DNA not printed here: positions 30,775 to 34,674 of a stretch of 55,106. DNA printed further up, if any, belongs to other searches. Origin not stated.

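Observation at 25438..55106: Tandem giant ORFs (at least 4197 aa and about 5628 aa) encoding GLUG-repeat beta-helix surface proteins fill about 54% of the window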

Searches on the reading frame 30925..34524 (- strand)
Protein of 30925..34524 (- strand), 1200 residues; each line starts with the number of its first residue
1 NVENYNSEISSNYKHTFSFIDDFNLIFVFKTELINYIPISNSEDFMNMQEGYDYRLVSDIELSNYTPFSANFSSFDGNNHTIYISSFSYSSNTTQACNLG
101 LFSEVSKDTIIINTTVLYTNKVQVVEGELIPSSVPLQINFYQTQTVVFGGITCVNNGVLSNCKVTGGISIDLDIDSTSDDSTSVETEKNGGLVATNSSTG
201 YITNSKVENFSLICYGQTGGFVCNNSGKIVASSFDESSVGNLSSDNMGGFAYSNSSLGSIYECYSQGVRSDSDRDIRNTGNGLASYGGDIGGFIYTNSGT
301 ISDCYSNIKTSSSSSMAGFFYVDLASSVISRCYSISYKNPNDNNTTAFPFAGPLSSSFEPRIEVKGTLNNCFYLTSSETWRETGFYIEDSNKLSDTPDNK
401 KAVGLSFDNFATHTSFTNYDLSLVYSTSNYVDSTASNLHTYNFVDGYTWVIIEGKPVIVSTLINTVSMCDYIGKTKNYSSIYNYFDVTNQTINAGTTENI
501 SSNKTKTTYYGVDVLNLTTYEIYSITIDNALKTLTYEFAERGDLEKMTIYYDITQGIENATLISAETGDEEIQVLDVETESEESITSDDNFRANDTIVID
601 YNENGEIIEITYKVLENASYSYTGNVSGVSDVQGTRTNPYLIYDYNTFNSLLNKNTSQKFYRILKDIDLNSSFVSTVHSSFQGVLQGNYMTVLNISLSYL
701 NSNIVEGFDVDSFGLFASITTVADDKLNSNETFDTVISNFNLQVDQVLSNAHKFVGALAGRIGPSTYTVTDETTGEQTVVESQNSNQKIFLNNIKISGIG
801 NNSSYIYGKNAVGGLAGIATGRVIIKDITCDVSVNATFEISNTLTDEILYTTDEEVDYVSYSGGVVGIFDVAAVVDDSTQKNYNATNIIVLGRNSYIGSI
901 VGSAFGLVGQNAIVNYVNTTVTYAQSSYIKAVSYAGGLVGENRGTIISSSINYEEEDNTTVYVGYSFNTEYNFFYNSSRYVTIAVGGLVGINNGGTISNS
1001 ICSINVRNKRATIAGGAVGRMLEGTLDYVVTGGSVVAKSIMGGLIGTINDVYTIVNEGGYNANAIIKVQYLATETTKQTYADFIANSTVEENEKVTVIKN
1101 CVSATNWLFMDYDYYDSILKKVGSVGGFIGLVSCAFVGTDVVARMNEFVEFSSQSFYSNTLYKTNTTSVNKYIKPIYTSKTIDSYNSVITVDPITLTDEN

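Call 52: find_homologous_proteins(query=window:30925-34524:-, max_evalue=0.001)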
Query window:30925-34524:- (1200 aa): 1 proteins with E <= 0.001 among 8000 candidates.
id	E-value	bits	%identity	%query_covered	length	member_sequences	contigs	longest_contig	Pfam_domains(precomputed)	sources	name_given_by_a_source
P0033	1.2e-293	996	48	99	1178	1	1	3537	-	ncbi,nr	ncbi:MAG: hypothetical protein IKA31_04780, partial [Clostridia bacterium]|nr:hypothetical protein [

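Call 79: predict_structure(alignment_id=A3)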
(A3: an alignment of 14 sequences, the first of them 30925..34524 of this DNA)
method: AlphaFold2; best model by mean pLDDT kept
length: 1200 residues; sequences in the alignment: 14
mean_pLDDT: 61.5   pTM: 0.48
mean pLDDT of the five models: 61.5, 61.2, 60.5, 58.8, 54.9
residues with pLDDT >= 90: 145; 70-90: 357; 50-70: 274; < 50: 424
segments of 3 or more residues with pLDDT < 50: 1-35, 123-131, 175-178, 377-395, 411-495, 510-521, 539-548, 552-555, 564-595, 612-632, 726-728, 837-856, 872-875, 877-880, 956-970, 1050-1093, 1108-1200
pLDDT, mean of each block of 10 residues (from residue 1): 28 32 29 59 90 85 90 88 83 70 93 90 45 58 75 94 88 54 69 96 88 88 94 85 82 95 78 52 72 91 78 72 86 67 63 56 73 58 41 52 59 37 30 32 28 30 29 23 23 50 61 37 64 58 43 51 44 43 39 52 58 35 30 60 82 67 82 59 83 85 55 88 55 79 86 88 73 70 66 82 72 90 84 56 34 51 89 48 73 72 89 78 61 85 89 52 32 55 81 89 73 80 80 69 68 33 29 38 43 57 56 39 33 31 32 28 31 28 29 28
secondary structure, 60 per line:
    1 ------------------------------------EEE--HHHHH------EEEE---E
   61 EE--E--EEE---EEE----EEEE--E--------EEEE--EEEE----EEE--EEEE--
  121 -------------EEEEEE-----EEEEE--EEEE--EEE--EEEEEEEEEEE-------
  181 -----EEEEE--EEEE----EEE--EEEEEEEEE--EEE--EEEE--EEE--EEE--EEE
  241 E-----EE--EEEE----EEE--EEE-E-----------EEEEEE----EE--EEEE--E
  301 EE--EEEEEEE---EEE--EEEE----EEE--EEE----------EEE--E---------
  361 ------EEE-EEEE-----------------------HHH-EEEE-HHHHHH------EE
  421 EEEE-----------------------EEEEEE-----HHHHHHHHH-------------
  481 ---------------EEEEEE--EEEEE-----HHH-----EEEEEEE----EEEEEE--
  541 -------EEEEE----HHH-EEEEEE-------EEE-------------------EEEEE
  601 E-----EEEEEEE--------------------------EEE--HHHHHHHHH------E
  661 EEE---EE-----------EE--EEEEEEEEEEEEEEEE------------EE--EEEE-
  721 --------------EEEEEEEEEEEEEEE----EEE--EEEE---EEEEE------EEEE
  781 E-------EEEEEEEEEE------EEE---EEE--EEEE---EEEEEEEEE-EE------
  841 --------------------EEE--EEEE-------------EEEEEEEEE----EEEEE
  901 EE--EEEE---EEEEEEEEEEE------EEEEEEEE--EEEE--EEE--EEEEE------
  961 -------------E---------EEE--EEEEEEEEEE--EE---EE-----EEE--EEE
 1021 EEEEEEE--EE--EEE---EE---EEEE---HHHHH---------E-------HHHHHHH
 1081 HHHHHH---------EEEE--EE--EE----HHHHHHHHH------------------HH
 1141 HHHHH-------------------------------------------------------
elements in order (helices of 4 or more, strands of 3 or more residues): E37-39 H42-46 E53-56 E60-62 E68-70 E74-76 E81-84 E96-99 E102-105 E110-112 E115-118 E134-139 E145-149 E152-155 E158-160 E163-173 E186-190 E193-196 E201-203 E206-214 E217-219 E222-225 E228-230 E233-235 E238-241 E251-254 E259-261 E264-266 E280-285 E294-297 E300-302 E305-311 E315-317 E320-323 E328-330 E333-335 E346-348 E367-369 E371-374 E402-405 H407-412 E419-424 E448-453 H459-467 E496-501 E504-508 E522-528 E533-538 E548-552 E561-566 E574-576 E596-601 E607-613 E640-642 H645-653 E660-663 E684-699 E716-719 E735-749 E754-756 E759-762 E766-770 E777-781 E789-798 E805-807 E811-813 E816-819 E823-831 E861-863 E866-869 E883-891 E896-902 E905-908 E912-922 E929-936 E939-942 E945-947 E950-954 E984-986 E989-998 E1013-1015 E1018-1027 E1034-1036 E1045-1048 H1052-1056 H1074-1086 E1096-1099 H1112-1120 H1139-1145

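Call 81: fold_search(model_id=the predicted structure, library=pdb)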
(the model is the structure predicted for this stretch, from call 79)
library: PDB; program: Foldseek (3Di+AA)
matches with E <= 10: 102; with E <= 0.001: 0
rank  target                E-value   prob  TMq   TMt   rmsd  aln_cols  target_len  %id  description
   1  5gkq_A                1.5e-03  0.33  0.10  0.14  25.9      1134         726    6  Structure of PL6 family alginate lyase AlyGC mutant-R241A (released 2017-02-08)
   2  5m5z_A                3.4e-03  0.44  0.11  0.16  25.0      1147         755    6  Chaetomium thermophilum beta-1-3-glucanase (released 2017-05-17)
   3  7o7t                  7.6e-03  0.23  0.11  0.15  26.7      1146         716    8  Structure of the PL6 family alginate lyase Patl3640 from Pseudoalteromonas atlantica T6c in complex with 4-deoxy-L-eryth (released 2021-07-28)
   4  7koh_B                2.4e-02  0.18  0.09  0.15  19.9      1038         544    8  Crystal structure of antigen 43 from Escherichia coli EDL933 (released 2022-03-09)
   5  8bwk_B                2.6e-02  0.16  0.11  0.16  28.8      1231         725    7  Metagenomic derived PL6 alginate lyase (released 2023-12-20)
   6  1jrg_B                3.5e-02  0.44  0.10  0.23  15.7       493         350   10  Crystal Structure of the R3 form of Pectate Lyase A, Erwinia chrysanthemi (released 2002-06-19)
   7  7uvk                  4.1e-02  0.87  0.14  0.13  22.9       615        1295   10  G. haemolysans IgA1 protease (released 2022-11-23)
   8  6xjb                  5.4e-02  0.82  0.14  0.14  20.3       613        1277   10  IgA1 Protease (released 2020-12-09)
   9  4pey_A                1.1e-01  0.18  0.12  0.21  23.7      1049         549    7  Structure of the E502A variant of sacteLam55A from Streptomyces sp. SirexAA-E in complex with laminaritriose (released 2015-03-18)
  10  4pex_B                1.4e-01  0.20  0.12  0.21  24.2      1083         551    8  Structure of the E502A variant of sacteLam55A from Streptomyces sp. SirexAA-E in complex with glucose (released 2015-03-18)
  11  6xja_P                1.4e-01  0.97  0.17  0.16  20.2       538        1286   13  Streptococcus Pneumoniae IgA1 Protease with IgA1 substrate (released 2021-01-20)
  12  4pew_A                1.9e-01  0.16  0.12  0.22  24.6      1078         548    8  Structure of sacteLam55A from Streptomyces sp. SirexAA-E (released 2015-03-18)
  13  6tgf_F                2.2e-01  0.21  0.10  0.15  12.6       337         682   10  Pantoea stewartii WceF is a glycan biofilm modifying enzyme with a bacteriophage tailspike-like parallel beta-helix fo (released 2020-11-25)
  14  8ikw_B                2.7e-01  0.13  0.09  0.20  15.9       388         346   13  A complex structure of PGIP-PG (released 2024-02-07)
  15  7uvl_P                2.9e-01  0.41  0.14  0.13  20.3       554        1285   14  IgA1 Protease with IgA1 substrate (released 2022-11-23)
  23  7koh_A                7.7e-01  0.04  0.10  0.15  21.6      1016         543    6  Crystal structure of antigen 43 from Escherichia coli EDL933 (released 2022-03-09)
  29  4mr0_A                1.6e+00  0.07  0.12  0.23  14.6       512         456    7  Crystal structure of PfbA, a surface adhesin of Streptococcus pneumoniae (released 2014-02-05)
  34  7o9q_A                2.3e+00  0.06  0.08  0.21  14.1       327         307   11  Crystal structure of the Awp1 (adhesin-like wall protein 1) A-domain from Candida glabrata (released 2021-12-15)
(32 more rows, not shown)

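Call 113: fold_search(model_id=the predicted structure, library=viral)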
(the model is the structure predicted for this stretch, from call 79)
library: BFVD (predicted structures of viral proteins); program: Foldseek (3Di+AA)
matches with E <= 10: 77; with E <= 0.001: 5
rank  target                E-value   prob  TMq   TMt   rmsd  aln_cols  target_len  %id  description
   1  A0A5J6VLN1            1.5e-06  1.00  0.16  0.35  16.0       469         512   16  Uncharacterized protein [Megaviridae environmental sample]
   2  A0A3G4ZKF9            4.2e-05  1.00  0.14  0.28  22.3      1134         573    9  Uncharacterized protein [Terrestrivirus sp.]
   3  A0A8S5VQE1            8.3e-05  1.00  0.16  0.31  26.6       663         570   12  (no name in the UniProt tables at hand)
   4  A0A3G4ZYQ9            6.7e-04  0.98  0.13  0.23  17.4       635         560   12  Uncharacterized protein [Gaeavirus sp.]
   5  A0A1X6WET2            6.7e-04  0.28  0.09  0.09  36.9      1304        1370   10  (no name in the UniProt tables at hand)
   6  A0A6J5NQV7            1.9e-02  0.07  0.08  0.08  41.8      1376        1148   10  Concanavalin A-like lectin/glucanases superfamily [uncultured Caudovirales phage]
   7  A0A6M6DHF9            3.2e-02  0.25  0.12  0.13  24.6      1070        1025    9  (no name in the UniProt tables at hand)
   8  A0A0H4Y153            4.3e-02  0.21  0.10  0.21  24.2      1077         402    6  Uncharacterized protein [Salmon gill poxvirus]
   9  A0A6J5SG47            5.4e-02  0.06  0.08  0.09  38.9      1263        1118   11  Pectate lyase superfamily protein [uncultured Caudovirales phage]
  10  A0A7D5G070            5.6e-02  0.20  0.12  0.15  24.6      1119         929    8  Preneck appendage protein [Escherichia phage vB_EcoP_SP5M]
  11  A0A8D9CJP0            8.4e-02  0.06  0.05  0.09  26.3       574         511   11  Caspase 9 inhibitor [Ectromelia virus]
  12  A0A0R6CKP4            1.1e-01  0.38  0.12  0.20  11.5       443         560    8  Tail protein [Citrobacter phage CVT22]
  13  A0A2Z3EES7            2.4e-01  0.13  0.12  0.17  24.3      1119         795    8  (no name in the UniProt tables at hand)
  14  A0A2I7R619            3.6e-01  0.16  0.12  0.19  26.2       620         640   12  (no name in the UniProt tables at hand)
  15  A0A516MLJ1            4.6e-01  0.06  0.09  0.17  24.8       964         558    6  (no name in the UniProt tables at hand)
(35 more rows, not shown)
